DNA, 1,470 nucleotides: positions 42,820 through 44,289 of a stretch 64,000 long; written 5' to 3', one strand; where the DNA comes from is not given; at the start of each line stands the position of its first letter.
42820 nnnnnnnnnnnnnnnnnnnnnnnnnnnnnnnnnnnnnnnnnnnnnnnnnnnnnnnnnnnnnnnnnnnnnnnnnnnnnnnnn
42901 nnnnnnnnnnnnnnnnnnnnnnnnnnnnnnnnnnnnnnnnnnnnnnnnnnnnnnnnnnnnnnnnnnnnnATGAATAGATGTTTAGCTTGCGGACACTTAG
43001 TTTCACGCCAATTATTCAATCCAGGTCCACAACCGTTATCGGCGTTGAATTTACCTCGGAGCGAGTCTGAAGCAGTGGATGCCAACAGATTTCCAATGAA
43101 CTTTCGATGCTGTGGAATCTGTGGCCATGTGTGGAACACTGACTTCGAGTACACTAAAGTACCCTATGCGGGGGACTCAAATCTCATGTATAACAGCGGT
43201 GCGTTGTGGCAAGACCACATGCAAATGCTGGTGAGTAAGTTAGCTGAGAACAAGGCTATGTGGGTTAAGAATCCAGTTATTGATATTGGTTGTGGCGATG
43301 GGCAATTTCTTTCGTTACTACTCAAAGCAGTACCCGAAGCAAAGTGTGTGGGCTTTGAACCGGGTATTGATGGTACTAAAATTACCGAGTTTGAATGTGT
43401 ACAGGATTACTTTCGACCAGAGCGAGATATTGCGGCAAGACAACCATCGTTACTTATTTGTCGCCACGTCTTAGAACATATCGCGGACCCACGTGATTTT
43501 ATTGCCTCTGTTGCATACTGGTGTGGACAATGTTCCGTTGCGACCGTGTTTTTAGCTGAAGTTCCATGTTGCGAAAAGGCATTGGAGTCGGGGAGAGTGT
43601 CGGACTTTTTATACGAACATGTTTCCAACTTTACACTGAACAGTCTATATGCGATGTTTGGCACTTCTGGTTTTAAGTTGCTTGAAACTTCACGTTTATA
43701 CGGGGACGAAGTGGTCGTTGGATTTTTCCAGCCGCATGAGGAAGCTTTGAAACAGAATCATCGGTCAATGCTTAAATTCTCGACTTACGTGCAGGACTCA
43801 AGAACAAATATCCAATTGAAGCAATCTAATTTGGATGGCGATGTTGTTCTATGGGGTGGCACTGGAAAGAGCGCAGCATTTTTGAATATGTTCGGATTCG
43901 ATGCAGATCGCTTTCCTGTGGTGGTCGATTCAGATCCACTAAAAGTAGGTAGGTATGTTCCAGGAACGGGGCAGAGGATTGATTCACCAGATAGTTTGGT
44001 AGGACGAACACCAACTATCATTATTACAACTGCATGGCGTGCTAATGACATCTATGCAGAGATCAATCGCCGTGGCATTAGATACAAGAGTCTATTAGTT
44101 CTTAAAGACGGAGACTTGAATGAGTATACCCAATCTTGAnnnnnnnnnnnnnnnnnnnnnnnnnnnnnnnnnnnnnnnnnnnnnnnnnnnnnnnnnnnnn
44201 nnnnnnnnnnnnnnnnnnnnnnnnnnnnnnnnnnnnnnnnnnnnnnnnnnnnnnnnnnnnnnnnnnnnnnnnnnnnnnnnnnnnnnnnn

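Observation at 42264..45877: Glycosyl- and methyl-transferase cluster: class I MTase, zinc-ribbon C-methyltransferase and a GT41 (OGT-like) glycosyltransferase, next to a metallophosphoesterase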

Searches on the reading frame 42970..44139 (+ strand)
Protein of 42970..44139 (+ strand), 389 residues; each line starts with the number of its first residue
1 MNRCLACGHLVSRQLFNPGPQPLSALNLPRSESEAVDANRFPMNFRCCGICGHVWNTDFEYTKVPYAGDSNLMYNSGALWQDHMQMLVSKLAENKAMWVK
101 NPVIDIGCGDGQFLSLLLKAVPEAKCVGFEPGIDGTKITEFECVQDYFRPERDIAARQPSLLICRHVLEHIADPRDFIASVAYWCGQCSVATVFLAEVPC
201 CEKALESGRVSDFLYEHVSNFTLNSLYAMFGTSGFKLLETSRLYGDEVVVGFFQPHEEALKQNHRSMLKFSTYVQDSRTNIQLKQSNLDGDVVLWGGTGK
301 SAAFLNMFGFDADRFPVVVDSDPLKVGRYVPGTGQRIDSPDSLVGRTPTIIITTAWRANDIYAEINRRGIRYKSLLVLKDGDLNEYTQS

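Call 3: search_protein_families(library=pfam, proteins=[window:42970-44139:+], max_evalue=0.01)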
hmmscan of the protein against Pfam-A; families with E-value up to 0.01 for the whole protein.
window:42970-44139:+ (389 aa): 6 families
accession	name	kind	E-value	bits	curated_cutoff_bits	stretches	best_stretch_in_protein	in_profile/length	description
PF13489.12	Methyltransf_23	-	6.2e-14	52.5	27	1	100-239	23-163/164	Methyltransferase domain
PF08484.17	Methyltransf_14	-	4.9e-11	43.1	23.5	1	265-360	41-139/160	C-methyltransferase C-terminal domain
PF08242.18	Methyltransf_12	-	8.4e-05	23.7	30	1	104-182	1-89/98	Methyltransferase domain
PF08241.18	Methyltransf_11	-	0.0051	17.9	21.2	0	105-181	2-83/95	Methyltransferase domain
PF08421.16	Methyltransf_13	-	0.0061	17.2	31.3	0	4-59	1-55/62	Putative zinc binding domain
PF13847.12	Methyltransf_31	-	0.0087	16.2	27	0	101-130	5-35/145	Methyltransferase domain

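Call 4: search_protein_families(library=phrogs, proteins=[window:42970-44139:+], max_evalue=0.001)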
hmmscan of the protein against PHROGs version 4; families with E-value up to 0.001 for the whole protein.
window:42970-44139:+ (389 aa): 1 family
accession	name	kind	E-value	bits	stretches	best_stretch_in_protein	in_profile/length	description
phrog_6564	-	other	2.8e-05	24.6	1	100-242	63-184/204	methyltransferase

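Call 9: search_protein_families(library=ncbifam, proteins=[window:42970-44139:+], max_evalue=0.01)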
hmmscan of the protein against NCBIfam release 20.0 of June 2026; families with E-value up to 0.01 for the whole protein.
window:42970-44139:+ (389 aa): 3 families
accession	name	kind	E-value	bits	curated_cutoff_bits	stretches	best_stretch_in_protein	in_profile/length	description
TIGR04543.1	ketoArg_3Met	equivalog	3.5e-05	23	425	1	100-136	150-186/336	2-ketoarginine methyltransferase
TIGR00091.1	TIGR00091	equivalog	0.00065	19.1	112.65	1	100-130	16-47/194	tRNA (guanosine(46)-N7)-methyltransferase TrmB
TIGR02072.1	BioC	equivalog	0.0041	16.9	184.95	1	74-125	9-60/244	malonyl-ACP O-methyltransferase BioC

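Call 11: search_solved_structures(query=window:42970-44139:+, max_evalue=1, show_alignments=1)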
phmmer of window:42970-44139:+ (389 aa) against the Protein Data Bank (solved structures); distinct sequences matched with E-value up to 1: 26.
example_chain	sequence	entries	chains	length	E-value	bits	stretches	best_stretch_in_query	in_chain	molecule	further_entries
4rv9_A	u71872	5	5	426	3.1e-11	45.9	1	3-358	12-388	D-mycarose 3-C-methyltransferase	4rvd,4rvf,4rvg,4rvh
5t64_A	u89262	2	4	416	9.4e-10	41.1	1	3-363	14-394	Sugar 3-C-methyl transferase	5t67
5t6b_A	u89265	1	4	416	4.3e-09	38.9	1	3-363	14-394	Sugar 3-C-methyl transferase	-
4e2x_A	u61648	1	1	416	2.6e-07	33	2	3-247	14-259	TcaB9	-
3ndi_A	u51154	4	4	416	2.9e-07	32.9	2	3-247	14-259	Methyltransferase | TcaB9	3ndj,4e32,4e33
4e31_A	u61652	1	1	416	3.2e-07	32.7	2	3-247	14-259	TcaB9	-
4e2y_A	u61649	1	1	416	6.5e-07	31.7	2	3-247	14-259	TcaB9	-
4e2w_A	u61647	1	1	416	1.5e-06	30.5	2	3-247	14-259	TcaB9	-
4e2z_A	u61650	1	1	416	2.1e-06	30.1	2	3-247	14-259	TcaB9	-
4e30_A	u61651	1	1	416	3.2e-06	29.4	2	3-243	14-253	TcaB9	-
4kdr_A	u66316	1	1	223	0.027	16.5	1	92-182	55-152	3-demethylubiquinone-9 3-methyltransferase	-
5dpm_A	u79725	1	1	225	0.028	16.5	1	92-182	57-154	Ubiquinone biosynthesis O-methyltransferase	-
4kdc_A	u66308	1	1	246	0.034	16.2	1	92-182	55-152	3-demethylubiquinone-9 3-methyltransferase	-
8r4z_A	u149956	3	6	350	0.05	15.6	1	101-135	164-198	2-ketoarginine methyltransferase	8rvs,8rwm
8rvc_A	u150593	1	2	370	0.055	15.5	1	101-135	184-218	2-ketoarginine methyltransferase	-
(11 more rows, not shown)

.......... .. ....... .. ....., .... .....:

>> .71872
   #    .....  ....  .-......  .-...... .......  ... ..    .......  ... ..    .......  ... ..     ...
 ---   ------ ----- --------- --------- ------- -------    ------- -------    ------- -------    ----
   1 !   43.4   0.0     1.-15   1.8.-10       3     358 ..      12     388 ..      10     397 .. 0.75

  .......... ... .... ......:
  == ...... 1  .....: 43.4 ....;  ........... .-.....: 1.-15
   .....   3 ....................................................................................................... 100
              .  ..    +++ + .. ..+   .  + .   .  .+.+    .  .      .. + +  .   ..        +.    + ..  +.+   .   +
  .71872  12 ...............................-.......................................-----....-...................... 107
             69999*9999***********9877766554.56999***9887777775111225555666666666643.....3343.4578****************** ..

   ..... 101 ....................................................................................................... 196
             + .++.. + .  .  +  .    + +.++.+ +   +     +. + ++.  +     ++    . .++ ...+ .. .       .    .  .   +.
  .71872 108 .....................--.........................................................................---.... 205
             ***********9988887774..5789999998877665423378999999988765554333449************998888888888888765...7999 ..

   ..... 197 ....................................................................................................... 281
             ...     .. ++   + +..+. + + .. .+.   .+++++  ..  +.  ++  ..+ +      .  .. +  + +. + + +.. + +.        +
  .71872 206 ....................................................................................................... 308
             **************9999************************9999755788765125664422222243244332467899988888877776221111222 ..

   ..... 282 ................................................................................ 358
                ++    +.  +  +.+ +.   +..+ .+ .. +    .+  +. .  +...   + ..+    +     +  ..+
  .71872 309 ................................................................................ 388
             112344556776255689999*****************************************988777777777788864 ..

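Call 51: search_solved_structures(query=A3, max_evalue=0.001, show_alignments=5)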
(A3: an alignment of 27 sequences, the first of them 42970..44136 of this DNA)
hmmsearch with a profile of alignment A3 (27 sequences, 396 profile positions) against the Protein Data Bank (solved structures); distinct sequences matched with E-value up to 0.001: 22.
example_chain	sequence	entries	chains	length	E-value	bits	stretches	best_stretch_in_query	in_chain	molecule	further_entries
4rv9_A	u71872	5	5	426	8.9e-30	106.9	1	2-352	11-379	D-mycarose 3-C-methyltransferase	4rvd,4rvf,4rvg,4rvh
4e2x_A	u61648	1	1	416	2.3e-22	82.5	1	3-355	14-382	TcaB9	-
3ndi_A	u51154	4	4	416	2.9e-22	82.2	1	3-355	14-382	Methyltransferase | TcaB9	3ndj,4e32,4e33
4e31_A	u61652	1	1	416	3.6e-22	81.9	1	3-355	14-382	TcaB9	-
5t64_A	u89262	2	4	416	5.6e-22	81.3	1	3-356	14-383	Sugar 3-C-methyl transferase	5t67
4e2y_A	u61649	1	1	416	1.5e-21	79.9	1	3-355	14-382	TcaB9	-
4e2w_A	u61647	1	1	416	8.7e-21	77.3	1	3-355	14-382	TcaB9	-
5t6b_A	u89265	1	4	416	1e-20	77.1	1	3-356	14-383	Sugar 3-C-methyl transferase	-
4e2z_A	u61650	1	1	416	1.2e-20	76.9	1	3-355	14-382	TcaB9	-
4e30_A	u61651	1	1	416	4.3e-20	75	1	3-355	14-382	TcaB9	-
3cc8_A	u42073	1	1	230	3.7e-09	39.1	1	83-247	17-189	Putative methyltransferase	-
3dli_A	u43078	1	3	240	1.8e-07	33.5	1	100-259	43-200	methyltransferase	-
5dm2_A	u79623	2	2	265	1.1e-05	27.6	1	100-182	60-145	Methyltransferase domain family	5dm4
5dm1_A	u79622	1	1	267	1.2e-05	27.5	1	100-182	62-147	Methyltransferase domain family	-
4kwc_A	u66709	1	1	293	1.4e-05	27.3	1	100-182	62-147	BpumL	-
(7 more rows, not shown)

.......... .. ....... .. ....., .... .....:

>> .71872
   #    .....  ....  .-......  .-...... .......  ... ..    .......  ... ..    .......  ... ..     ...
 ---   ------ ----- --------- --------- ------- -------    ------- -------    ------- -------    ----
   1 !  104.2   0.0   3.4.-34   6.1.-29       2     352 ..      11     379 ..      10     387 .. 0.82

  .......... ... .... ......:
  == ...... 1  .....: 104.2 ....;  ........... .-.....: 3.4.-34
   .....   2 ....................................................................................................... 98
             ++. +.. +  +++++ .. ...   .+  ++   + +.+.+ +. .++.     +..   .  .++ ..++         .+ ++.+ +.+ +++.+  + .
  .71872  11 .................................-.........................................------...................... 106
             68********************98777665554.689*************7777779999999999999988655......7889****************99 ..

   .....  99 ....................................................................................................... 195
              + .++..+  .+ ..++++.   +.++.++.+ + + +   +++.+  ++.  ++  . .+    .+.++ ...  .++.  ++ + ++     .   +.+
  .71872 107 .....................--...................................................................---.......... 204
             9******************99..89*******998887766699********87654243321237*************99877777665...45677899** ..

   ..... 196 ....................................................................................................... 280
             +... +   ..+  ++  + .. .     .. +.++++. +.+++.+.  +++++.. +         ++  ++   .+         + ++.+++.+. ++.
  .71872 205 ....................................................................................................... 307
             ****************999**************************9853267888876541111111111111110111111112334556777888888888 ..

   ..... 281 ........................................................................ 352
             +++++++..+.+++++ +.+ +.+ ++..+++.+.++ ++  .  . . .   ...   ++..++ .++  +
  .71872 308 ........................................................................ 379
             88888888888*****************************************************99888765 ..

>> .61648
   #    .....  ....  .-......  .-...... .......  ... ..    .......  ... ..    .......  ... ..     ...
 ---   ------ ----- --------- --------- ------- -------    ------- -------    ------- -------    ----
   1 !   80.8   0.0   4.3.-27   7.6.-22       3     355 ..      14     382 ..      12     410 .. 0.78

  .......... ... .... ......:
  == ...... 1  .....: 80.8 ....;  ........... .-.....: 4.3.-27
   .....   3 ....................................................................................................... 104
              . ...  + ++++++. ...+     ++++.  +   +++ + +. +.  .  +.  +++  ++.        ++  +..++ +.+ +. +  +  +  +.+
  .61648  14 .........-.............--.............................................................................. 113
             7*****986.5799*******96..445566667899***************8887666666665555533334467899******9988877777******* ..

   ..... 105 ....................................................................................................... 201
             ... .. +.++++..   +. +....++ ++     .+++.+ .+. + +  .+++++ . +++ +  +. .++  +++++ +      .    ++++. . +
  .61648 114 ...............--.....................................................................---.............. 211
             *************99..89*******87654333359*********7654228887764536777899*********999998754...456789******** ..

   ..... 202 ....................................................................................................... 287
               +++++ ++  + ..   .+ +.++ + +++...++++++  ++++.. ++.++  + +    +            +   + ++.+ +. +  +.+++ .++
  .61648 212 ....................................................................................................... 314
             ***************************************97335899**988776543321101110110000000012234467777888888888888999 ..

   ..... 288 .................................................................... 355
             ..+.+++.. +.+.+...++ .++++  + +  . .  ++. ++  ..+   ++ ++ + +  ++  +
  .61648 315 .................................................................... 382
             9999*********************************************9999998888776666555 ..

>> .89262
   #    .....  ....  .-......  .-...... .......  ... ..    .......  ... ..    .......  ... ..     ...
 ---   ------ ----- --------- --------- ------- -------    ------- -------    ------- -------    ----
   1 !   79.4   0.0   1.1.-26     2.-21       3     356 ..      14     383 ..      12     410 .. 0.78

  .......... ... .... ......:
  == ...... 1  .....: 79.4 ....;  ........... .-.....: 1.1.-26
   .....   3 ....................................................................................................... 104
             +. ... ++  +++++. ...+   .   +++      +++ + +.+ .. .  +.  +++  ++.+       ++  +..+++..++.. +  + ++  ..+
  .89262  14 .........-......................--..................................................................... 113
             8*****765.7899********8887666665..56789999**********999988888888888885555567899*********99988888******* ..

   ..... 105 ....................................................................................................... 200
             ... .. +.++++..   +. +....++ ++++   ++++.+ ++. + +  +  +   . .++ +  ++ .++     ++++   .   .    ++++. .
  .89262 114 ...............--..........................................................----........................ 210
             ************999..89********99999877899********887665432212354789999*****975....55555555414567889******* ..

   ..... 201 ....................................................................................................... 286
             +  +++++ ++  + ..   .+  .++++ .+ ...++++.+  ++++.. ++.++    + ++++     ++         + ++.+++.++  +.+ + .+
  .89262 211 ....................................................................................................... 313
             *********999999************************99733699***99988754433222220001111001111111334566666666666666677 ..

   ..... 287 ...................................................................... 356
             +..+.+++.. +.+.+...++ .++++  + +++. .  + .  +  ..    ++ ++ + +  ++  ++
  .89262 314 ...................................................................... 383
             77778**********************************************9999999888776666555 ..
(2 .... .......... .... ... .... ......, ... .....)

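Call 62: search_dna_similar(query=window:42970-44139:+, collection=phages, mode=protein, max_rows=15, max_evalue=0.001)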
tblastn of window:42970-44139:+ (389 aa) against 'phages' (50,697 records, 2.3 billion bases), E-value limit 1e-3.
Records with a match: 6; places in all: 6; records where one place covers at least 80% of the query: 4.
Best place of each record, by identity: <60% 6.
By first word of the organism name: uncultured 3; Synechococcus 2; Bacteriophage 1.
By host as written in the record: - 4; Synechococcus sp. WH7803 2.
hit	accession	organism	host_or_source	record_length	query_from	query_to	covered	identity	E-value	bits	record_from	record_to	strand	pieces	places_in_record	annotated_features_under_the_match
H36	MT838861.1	Bacteriophage sp.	human fecal samples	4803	1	367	94%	21.4%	5e-6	55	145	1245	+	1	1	record has no annotation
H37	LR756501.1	uncultured phage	metagenomic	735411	14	378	94%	20.1%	3e-8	62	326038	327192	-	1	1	record has no annotation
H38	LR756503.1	uncultured phage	metagenomic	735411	14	378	94%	20.1%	3e-8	62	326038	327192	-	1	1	record has no annotation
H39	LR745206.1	uncultured phage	metagenomic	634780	4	356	91%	19.5%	5e-10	67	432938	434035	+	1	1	record has no annotation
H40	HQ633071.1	Synechococcus phage S-SKS1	Synechococcus sp. WH7803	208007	69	365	76%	20.5%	6e-4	48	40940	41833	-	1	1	hypothetical protein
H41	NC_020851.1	Synechococcus phage S-SKS1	Synechococcus sp. WH7803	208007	69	365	76%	20.5%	6e-4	48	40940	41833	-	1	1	hypothetical protein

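Call 74: search_protein_families(library=padloc, proteins=[window:42970-44139:+], max_evalue=0.001)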
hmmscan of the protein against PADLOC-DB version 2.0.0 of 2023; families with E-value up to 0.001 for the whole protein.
window:42970-44139:+ (389 aa): 0 families
